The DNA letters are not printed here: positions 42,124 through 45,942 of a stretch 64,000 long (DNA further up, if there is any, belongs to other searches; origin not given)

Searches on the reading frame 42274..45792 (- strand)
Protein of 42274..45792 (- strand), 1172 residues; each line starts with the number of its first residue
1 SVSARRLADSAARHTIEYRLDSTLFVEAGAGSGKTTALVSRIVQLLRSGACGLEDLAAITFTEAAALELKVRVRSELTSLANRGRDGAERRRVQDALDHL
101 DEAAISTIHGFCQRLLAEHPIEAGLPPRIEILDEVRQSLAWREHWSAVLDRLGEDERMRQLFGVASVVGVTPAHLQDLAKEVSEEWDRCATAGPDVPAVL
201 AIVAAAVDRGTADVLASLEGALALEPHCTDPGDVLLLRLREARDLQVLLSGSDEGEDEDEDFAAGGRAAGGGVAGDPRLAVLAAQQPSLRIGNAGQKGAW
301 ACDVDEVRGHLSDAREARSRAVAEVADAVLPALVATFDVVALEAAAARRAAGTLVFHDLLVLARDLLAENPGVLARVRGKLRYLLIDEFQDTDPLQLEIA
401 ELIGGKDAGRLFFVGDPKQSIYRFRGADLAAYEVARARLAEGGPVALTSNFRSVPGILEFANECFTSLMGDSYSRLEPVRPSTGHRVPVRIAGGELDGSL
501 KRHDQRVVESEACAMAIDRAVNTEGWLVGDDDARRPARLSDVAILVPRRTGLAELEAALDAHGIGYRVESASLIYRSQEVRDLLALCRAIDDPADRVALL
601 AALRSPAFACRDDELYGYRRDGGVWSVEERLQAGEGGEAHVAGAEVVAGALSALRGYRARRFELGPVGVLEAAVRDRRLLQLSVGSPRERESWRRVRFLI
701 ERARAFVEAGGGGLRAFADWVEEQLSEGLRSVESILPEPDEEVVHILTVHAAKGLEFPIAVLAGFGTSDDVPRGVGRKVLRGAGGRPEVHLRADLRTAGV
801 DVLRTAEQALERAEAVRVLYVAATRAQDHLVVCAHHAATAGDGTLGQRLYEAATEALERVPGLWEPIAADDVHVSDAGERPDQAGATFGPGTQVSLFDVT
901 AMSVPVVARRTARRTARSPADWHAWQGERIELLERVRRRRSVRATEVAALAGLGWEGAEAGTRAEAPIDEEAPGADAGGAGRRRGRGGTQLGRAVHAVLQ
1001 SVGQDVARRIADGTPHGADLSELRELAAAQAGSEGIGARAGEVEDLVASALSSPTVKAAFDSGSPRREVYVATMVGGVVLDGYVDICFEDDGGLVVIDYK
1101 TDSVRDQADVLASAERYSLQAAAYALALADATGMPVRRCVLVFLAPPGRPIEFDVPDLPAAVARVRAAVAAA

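Call 64: search_protein_families(library=pfam, proteins=[window:42274-45792:-], max_evalue=0.00001)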
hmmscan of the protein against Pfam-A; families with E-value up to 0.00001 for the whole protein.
window:42274-45792:- (1172 aa): 5 families
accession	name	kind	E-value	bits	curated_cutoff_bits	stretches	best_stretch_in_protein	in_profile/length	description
PF00580.27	UvrD-helicase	-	2e-50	172.4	23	2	13-145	6-120/271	UvrD/REP helicase N-terminal domain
PF13361.12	UvrD_C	-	1.1e-20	74.9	25.6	2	740-835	283-348/350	UvrD-like helicase C-terminal domain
PF13245.12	AAA_19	-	6.6e-14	52.7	25.1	0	380-425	90-134/134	AAA domain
PF12705.13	PDDEXK_1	-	9.2e-13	49.1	22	1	990-1144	36-189/247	PD-(D/E)XK nuclease superfamily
PF13538.12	UvrD_C_2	-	2.9e-08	33.9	27.4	0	744-763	2-21/52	UvrD-like helicase C-terminal domain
